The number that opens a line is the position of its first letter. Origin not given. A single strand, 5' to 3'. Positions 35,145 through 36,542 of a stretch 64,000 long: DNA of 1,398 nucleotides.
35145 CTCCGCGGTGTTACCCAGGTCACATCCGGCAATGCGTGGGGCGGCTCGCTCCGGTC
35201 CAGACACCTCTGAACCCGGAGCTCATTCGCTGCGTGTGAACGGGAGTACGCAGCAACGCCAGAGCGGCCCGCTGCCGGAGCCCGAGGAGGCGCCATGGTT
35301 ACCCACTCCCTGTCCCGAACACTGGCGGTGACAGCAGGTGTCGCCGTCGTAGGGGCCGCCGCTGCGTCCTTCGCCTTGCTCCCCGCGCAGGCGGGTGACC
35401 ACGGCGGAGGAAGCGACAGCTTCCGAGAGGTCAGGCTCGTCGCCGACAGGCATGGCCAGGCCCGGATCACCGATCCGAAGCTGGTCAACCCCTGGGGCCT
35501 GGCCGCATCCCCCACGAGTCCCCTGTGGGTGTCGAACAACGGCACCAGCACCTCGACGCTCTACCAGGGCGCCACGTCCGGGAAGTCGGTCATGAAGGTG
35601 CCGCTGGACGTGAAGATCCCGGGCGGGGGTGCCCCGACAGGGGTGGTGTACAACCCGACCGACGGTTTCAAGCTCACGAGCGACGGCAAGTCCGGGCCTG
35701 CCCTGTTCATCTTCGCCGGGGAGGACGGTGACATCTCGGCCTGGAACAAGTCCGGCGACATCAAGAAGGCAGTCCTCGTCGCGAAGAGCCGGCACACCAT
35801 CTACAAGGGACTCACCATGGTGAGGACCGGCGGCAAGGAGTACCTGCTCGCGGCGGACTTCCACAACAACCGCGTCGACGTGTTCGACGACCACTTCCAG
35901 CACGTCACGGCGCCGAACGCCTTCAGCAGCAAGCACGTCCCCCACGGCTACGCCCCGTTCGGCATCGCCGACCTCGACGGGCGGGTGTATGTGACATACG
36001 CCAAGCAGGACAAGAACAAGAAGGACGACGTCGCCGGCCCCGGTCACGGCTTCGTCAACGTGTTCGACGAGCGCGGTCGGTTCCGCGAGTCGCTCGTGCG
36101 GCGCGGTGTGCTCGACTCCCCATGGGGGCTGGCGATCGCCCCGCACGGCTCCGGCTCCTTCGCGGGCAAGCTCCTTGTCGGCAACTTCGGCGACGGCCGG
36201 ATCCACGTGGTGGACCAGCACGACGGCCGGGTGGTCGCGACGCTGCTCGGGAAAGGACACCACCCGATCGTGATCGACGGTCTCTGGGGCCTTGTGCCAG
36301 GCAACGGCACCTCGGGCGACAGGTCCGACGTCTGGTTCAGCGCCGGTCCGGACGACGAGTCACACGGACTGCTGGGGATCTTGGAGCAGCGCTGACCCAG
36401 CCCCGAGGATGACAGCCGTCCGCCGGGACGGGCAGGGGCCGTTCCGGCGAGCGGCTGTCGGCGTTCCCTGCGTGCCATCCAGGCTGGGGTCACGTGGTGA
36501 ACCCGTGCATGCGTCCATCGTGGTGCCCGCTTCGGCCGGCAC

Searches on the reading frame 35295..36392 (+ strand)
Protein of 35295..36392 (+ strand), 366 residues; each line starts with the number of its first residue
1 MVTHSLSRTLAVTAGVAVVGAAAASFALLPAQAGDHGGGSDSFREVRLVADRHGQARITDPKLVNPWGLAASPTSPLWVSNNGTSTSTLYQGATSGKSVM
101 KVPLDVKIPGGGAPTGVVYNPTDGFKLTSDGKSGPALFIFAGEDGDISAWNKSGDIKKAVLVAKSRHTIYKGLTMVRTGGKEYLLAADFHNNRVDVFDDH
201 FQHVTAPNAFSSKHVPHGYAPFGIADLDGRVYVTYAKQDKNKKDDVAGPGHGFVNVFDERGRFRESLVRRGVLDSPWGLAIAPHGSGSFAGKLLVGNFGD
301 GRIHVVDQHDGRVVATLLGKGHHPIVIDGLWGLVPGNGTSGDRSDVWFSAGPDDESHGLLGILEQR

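Call 18: search_protein_families(library=pfam, proteins=[window:35295-36392:+], max_evalue=0.001)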
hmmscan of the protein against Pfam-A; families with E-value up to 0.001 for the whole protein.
window:35295-36392:+ (366 aa): 0 families

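Call 83: search_protein_families(library=padloc, proteins=[window:35295-36392:+], max_evalue=0.00001)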
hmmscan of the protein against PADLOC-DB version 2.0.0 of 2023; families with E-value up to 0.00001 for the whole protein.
window:35295-36392:+ (366 aa): 0 families

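Call 84: search_protein_families(library=ncbifam, proteins=[window:35295-36392:+], max_evalue=0.001)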
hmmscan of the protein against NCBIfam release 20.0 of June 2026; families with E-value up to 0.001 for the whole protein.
window:35295-36392:+ (366 aa): 2 families
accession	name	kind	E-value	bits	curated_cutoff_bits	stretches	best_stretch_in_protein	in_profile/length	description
TIGR03118.1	PEPCTERM_chp_1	hypoth_equivalog_domain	1.3e-106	356.4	79.95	1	48-364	6-335/336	TIGR03118 family protein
NF035926.1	scyF_NHL_VPEP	equivalog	0.00095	18.4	350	0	183-243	115-177/376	scytonemin biosynthesis PEP-CTERM protein ScyF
